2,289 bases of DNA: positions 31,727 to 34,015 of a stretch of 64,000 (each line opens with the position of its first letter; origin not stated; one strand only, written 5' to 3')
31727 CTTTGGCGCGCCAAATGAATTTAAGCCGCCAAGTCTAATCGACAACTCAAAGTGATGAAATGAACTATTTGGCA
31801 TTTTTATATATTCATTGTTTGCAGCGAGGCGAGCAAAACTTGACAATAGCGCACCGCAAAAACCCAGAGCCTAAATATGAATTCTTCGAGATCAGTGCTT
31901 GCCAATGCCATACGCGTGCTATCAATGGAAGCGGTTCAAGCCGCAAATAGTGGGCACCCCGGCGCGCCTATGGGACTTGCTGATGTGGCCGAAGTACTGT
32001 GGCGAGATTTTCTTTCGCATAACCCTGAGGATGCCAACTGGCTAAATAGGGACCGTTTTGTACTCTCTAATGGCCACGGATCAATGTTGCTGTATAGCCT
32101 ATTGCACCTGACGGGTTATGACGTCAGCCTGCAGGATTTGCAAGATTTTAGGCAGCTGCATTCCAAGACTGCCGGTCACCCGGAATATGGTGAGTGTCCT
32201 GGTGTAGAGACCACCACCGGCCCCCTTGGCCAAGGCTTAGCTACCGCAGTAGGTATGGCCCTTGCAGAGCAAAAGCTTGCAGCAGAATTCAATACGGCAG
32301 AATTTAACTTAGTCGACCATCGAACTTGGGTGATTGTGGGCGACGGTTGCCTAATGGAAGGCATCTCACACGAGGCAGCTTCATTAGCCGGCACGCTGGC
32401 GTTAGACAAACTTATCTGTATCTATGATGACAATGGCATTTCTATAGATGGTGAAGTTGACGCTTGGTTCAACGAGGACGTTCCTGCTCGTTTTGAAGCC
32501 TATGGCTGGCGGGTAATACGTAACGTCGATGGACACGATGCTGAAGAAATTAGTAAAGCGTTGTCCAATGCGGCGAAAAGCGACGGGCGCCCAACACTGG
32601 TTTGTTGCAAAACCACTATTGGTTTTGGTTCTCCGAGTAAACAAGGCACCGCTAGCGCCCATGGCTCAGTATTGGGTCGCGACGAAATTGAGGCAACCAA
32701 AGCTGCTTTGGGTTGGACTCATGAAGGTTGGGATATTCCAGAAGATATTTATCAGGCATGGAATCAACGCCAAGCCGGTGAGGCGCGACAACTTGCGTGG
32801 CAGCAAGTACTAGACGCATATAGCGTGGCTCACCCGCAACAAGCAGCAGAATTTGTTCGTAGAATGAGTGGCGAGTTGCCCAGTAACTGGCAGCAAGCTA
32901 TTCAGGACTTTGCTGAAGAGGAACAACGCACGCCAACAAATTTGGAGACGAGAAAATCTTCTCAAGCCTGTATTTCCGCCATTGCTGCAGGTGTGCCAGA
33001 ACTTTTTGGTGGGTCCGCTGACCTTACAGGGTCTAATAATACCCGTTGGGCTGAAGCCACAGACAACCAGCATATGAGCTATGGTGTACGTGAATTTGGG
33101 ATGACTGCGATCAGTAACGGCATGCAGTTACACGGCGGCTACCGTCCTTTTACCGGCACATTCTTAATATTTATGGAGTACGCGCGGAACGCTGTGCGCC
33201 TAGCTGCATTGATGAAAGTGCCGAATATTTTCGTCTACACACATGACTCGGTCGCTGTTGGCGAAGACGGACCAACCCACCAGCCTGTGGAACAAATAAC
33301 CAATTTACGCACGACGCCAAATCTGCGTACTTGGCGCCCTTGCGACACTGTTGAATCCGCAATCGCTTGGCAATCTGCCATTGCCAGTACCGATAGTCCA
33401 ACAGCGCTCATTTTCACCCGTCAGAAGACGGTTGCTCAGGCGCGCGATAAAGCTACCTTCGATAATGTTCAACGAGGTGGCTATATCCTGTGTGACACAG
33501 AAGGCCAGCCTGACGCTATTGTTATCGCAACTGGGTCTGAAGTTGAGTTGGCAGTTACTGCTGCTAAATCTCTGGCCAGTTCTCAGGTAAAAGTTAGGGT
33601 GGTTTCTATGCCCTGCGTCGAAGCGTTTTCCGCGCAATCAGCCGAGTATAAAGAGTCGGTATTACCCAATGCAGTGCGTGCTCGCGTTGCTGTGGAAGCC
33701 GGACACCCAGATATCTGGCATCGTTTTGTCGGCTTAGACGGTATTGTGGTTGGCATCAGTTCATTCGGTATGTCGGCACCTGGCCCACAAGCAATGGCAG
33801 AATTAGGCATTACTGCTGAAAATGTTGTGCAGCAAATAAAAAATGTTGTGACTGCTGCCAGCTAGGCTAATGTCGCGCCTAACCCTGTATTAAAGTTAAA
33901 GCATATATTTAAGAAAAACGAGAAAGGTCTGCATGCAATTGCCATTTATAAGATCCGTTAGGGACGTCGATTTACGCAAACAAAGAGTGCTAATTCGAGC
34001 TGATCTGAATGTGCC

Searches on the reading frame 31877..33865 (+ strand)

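Call 47: search_protein_families(library=ncbifam, proteins=[window:31877-33865:+], max_evalue=1e-10)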
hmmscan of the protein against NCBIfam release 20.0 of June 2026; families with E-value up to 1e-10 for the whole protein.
window:31877-33865:+ (662 aa): 7 families
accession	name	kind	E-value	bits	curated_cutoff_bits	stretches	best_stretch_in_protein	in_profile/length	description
TIGR00232.1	tktlase_bact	equivalog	3e-278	924.6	682.25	1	8-658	3-653/654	transketolase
NF004558.0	PRK05899.2-4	equivalog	4.7e-177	590.3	788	1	9-658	7-650/651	transketolase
NF004559.0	PRK05899.2-5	equivalog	2.2e-85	287.2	488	1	8-583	21-541/627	transketolase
NF004556.0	PRK05899.2-2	equivalog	2.2e-63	214.6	575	1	13-657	25-637/639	transketolase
TIGR00204.1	dxs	equivalog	2.5e-26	92.4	465.95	1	383-584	338-534/616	1-deoxy-D-xylulose-5-phosphate synthase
NF003933.0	PRK05444.2-2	equivalog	4.4e-14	51.9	395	1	8-584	28-522/606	1-deoxy-D-xylulose-5-phosphate synthase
NF008968.0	PRK12315.1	subfamily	8.9e-11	40.7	510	0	352-577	285-495/582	1-deoxy-D-xylulose-5-phosphate synthase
